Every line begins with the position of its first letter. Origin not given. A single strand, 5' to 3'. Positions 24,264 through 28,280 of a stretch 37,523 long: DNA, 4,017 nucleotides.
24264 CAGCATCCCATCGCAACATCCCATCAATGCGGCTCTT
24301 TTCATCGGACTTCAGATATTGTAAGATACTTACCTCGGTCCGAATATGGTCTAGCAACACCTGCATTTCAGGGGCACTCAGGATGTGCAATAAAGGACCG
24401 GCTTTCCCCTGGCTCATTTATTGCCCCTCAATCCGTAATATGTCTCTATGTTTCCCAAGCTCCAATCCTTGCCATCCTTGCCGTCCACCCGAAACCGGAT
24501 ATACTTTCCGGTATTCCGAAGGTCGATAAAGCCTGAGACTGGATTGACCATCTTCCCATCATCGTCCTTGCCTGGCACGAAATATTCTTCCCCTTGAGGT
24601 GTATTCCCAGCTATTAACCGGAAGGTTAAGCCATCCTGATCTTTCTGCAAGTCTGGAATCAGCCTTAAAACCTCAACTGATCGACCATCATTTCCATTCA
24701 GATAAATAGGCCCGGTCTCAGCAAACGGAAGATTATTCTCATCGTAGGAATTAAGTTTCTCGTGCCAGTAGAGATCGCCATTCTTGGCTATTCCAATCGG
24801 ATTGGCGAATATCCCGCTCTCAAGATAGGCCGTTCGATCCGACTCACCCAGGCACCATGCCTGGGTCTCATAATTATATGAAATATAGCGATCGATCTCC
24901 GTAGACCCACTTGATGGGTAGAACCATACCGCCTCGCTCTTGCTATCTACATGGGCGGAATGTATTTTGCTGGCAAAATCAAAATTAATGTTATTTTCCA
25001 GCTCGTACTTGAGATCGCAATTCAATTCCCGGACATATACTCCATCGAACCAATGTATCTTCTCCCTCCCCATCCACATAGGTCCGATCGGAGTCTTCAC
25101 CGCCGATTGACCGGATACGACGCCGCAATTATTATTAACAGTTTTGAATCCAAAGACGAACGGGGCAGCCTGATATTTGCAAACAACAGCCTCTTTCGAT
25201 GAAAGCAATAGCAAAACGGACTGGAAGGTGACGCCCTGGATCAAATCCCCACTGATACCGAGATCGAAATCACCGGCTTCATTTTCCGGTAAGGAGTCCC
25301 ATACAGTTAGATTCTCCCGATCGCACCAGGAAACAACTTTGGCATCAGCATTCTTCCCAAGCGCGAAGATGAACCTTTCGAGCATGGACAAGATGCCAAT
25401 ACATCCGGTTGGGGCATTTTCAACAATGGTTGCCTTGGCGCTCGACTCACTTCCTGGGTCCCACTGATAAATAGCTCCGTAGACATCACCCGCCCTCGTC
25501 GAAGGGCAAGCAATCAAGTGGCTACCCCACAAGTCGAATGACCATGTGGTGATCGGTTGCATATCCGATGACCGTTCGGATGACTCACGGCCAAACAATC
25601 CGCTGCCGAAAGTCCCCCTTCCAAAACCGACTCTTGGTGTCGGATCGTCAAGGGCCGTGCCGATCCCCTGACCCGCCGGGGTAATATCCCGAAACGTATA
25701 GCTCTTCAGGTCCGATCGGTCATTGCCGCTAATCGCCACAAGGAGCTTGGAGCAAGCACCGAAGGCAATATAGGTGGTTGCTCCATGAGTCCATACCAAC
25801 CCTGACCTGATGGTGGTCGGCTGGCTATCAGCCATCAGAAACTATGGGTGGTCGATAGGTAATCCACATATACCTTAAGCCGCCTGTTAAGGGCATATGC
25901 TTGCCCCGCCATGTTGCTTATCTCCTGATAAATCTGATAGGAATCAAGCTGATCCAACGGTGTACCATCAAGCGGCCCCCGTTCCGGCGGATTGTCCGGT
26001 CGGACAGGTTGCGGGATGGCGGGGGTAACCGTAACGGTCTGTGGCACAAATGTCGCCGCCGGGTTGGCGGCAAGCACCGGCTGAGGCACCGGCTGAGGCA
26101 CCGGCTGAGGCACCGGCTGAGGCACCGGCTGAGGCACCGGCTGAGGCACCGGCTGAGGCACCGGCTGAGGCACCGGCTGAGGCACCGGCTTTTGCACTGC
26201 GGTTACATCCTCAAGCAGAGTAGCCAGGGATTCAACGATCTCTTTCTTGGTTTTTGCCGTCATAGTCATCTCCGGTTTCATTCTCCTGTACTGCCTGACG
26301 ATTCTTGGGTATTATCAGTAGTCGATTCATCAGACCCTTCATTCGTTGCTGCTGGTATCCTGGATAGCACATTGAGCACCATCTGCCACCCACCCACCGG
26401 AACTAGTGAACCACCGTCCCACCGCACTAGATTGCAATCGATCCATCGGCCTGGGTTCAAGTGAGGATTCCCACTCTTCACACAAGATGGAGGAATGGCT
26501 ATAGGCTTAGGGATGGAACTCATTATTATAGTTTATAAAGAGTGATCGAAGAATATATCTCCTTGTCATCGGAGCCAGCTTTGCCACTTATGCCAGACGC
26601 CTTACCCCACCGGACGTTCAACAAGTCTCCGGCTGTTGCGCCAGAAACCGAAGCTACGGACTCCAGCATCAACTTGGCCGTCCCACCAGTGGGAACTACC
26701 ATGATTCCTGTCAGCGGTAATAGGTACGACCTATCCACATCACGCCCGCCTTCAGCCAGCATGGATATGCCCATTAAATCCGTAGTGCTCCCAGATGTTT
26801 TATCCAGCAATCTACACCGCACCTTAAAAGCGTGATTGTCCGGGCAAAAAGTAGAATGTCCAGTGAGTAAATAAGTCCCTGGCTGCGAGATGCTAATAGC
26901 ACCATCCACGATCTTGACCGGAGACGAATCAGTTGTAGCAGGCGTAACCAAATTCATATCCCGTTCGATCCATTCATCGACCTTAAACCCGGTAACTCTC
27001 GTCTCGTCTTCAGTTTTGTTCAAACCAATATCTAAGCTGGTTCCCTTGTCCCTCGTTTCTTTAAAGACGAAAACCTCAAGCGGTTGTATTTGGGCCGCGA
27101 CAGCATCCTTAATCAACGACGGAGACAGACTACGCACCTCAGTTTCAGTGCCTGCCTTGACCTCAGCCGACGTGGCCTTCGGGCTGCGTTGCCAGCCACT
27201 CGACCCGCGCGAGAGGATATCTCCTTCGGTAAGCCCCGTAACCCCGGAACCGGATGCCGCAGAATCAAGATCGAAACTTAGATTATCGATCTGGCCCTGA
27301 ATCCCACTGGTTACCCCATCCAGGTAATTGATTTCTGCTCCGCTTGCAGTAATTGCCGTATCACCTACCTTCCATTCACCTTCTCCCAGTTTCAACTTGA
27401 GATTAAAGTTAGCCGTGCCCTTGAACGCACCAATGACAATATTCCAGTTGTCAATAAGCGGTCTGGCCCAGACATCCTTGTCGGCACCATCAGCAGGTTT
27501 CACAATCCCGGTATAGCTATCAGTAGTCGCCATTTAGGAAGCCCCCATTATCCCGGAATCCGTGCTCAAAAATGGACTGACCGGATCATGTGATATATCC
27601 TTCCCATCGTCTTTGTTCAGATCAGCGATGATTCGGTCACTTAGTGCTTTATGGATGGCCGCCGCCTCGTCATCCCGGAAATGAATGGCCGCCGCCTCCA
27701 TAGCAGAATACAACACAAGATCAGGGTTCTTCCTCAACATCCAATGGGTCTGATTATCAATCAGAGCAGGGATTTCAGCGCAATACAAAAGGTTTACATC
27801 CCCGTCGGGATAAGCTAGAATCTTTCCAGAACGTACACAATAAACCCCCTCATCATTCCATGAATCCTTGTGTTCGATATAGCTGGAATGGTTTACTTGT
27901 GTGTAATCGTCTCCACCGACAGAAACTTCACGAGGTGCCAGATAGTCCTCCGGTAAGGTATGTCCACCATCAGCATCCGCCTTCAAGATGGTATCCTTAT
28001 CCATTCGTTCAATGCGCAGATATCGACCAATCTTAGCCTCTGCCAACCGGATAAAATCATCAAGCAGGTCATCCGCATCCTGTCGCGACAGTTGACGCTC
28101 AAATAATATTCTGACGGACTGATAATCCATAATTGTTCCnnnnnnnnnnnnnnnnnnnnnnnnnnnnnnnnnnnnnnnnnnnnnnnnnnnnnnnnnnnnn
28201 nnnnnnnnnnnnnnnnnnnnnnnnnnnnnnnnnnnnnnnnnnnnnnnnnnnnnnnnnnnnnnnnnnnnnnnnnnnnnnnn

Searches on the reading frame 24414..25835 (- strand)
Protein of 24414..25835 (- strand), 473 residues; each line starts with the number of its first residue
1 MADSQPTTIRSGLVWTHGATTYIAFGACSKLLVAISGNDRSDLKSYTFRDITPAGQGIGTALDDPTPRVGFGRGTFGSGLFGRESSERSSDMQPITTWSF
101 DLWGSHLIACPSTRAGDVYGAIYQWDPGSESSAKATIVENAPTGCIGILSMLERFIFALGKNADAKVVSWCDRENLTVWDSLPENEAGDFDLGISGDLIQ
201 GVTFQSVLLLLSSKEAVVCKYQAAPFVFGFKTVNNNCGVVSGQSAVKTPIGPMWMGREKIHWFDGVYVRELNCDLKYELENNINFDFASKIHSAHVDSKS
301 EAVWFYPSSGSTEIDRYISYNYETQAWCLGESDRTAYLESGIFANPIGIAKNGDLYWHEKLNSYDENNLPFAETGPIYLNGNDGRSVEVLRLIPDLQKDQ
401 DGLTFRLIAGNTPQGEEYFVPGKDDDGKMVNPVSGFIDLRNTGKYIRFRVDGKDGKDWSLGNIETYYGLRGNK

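Call 8: search_protein_families(library=phrogs, proteins=[window:24414-25835:-], max_evalue=0.001)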
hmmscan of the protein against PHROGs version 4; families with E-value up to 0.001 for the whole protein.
window:24414-25835:- (473 aa): 1 family
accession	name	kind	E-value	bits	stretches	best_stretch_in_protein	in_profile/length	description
phrog_3287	-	head and packaging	7.2e-39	135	1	21-465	72-516/524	virion structural protein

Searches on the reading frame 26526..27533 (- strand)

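Call 8: search_protein_families(library=phrogs, proteins=[window:26526-27533:-], max_evalue=0.001)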
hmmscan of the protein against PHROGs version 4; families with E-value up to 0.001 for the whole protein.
window:26526-27533:- (335 aa): 1 family
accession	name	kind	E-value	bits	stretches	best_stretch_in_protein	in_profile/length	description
phrog_28045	-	unknown function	3.9e-06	27.9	1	116-150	46-80/87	-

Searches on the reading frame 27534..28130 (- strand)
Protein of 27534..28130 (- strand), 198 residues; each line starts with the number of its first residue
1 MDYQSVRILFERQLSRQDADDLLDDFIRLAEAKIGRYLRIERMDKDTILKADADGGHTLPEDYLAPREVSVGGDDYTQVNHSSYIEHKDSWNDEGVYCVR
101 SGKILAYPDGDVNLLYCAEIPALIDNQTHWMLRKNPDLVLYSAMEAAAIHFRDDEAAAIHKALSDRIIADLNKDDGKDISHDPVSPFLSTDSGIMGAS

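Call 32: search_protein_families(library=phrogs, proteins=[window:27534-28130:-], max_evalue=0.001)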
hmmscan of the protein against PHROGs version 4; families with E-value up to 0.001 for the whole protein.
window:27534-28130:- (198 aa): 1 family
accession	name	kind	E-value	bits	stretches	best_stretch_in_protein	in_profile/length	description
phrog_2941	-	head and packaging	3.8e-31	109.4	1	2-176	5-192/208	virion structural protein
